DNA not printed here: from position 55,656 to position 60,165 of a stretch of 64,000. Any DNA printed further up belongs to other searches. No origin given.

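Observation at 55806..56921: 371-aa stand-alone family-A polymerase domain coexisting with a DnaE-type replicase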

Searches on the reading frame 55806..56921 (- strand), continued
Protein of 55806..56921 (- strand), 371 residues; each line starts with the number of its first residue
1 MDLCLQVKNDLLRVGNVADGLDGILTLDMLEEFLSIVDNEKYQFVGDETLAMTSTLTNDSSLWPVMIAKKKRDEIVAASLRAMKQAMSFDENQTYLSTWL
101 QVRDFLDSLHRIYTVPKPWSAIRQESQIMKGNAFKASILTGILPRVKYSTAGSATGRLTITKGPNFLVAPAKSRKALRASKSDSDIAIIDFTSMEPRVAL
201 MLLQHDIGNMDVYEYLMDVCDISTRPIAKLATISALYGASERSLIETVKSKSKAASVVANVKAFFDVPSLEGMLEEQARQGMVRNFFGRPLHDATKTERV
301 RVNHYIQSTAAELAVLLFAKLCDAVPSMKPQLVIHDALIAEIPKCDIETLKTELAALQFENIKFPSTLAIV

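Call 112: search_protein_families(library=pfam, proteins=[L010:8539-9765:+, P0055, P0067, P0073], max_evalue=1)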
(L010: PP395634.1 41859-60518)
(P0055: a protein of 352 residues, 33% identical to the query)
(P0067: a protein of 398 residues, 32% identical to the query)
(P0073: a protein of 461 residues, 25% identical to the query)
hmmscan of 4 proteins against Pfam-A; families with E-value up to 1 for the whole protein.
L010:8539-9765:+ (408 aa): 1 family
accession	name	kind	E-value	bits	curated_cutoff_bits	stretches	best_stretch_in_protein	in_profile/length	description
PF07702.18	UTRA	-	0.01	16.1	23.8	1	219-265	42-89/141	UTRA domain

P0055 (352 aa): 2 families
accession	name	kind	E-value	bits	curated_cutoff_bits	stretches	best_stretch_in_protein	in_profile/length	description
PF00476.26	DNA_pol_A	-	1.3e-10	41.2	34.3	1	49-330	41-356/381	DNA polymerase family A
PF00940.24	RNA_pol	-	0.1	11.8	22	1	173-218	130-177/448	DNA-dependent RNA polymerase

P0067 (398 aa): 1 family
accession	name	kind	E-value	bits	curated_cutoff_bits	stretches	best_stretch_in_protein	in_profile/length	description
PF00476.26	DNA_pol_A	-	4.7e-12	46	34.3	1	166-376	112-352/381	DNA polymerase family A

P0073 (461 aa): 1 family
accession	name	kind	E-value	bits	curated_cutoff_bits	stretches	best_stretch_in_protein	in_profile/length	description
PF00476.26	DNA_pol_A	-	1.4e-14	54.3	34.3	1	235-439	125-351/381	DNA polymerase family A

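Call 113: search_dna_similar(query=L010:8539-9765:+, collection=phages, mode=protein, max_rows=25, max_evalue=0.001)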
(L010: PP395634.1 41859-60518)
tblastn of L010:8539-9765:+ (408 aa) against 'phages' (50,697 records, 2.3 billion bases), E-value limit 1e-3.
Records with a match: 6; places in all: 6; records where one place covers at least 80% of the query: 5.
Best place of each record, by identity: >=99% 1; <60% 5.
By first word of the organism name: Flavobacterium 4; Microcystis 1; uncultured 1.
By host as written in the record: Flavobacterium sp. LMO8 4; Microcystis elabens 1; - 1.
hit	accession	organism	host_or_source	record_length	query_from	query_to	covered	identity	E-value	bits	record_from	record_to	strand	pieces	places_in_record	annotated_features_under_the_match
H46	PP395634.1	Microcystis phage Mel-JY01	Microcystis elabens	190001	1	408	100%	100.0%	0e+0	790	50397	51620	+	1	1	hypothetical protein (x2)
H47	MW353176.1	Flavobacterium phage vB_FspM_immuto_3-5A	Flavobacterium sp. LMO8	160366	19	387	90%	26.7%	9e-16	86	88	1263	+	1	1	DNA polymerase family A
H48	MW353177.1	Flavobacterium phage vB_FspM_immuto_13-6C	Flavobacterium sp. LMO8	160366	19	387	90%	26.7%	9e-16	86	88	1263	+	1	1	DNA polymerase family A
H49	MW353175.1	Flavobacterium phage vB_FspM_immuto_2-6A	Flavobacterium sp. LMO8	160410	19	387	90%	26.7%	9e-16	86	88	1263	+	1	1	DNA polymerase family A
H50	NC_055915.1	Flavobacterium phage vB_FspM_immuto_2-6A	Flavobacterium sp. LMO8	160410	19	387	90%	26.7%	9e-16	86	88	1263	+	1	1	DNA polymerase family A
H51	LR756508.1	uncultured phage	metagenomic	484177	184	404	54%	33.9%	1e-26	118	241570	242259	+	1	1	record has no annotation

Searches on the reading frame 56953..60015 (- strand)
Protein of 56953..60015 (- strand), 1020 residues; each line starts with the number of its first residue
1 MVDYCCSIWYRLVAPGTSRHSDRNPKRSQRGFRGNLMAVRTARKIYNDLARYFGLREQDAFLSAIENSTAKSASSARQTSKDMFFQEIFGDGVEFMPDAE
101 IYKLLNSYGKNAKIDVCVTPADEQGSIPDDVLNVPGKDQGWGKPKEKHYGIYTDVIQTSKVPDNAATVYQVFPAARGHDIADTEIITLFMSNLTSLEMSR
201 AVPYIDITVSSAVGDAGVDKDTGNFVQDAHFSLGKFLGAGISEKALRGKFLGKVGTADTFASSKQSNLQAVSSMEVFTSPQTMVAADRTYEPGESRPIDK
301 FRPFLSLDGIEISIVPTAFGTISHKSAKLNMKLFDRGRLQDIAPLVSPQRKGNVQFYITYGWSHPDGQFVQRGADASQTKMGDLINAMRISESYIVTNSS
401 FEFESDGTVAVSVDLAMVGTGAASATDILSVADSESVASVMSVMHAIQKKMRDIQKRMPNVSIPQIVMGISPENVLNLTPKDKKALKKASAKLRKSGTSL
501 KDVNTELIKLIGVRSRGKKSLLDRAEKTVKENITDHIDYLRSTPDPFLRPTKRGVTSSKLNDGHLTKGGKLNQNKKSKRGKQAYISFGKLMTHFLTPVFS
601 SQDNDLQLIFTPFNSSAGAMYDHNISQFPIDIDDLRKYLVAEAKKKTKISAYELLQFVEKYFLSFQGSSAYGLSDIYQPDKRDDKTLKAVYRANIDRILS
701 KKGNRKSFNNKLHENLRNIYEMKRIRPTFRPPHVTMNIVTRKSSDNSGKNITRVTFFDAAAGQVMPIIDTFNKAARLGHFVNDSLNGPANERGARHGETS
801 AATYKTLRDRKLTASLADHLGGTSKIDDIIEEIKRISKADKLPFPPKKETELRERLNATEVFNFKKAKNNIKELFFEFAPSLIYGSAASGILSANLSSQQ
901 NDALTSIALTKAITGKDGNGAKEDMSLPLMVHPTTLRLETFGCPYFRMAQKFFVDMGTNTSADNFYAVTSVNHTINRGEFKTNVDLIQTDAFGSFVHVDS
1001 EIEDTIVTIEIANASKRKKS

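Call 8: search_protein_families(library=phrogs, proteins=[window:56953-60015:-], max_evalue=0.001)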
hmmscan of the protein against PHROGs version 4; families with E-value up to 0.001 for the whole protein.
window:56953-60015:- (1020 aa): 0 families

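Call 41: search_protein_families(library=pfam, proteins=[window:56953-60015:-], max_evalue=0.01)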
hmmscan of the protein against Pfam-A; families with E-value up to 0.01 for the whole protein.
window:56953-60015:- (1020 aa): 0 families

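Call 104: search_solved_structures(query=window:56953-60015:-, max_evalue=0.1)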
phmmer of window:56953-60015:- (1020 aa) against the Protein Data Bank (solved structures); distinct sequences matched with E-value up to 0.1: 1.
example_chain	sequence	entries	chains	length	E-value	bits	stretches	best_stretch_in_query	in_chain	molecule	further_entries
7rag_B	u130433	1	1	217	0.066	14.1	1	644-706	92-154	Germination-specific N-acetylmuramoyl-L-alanine amidase, Autolysin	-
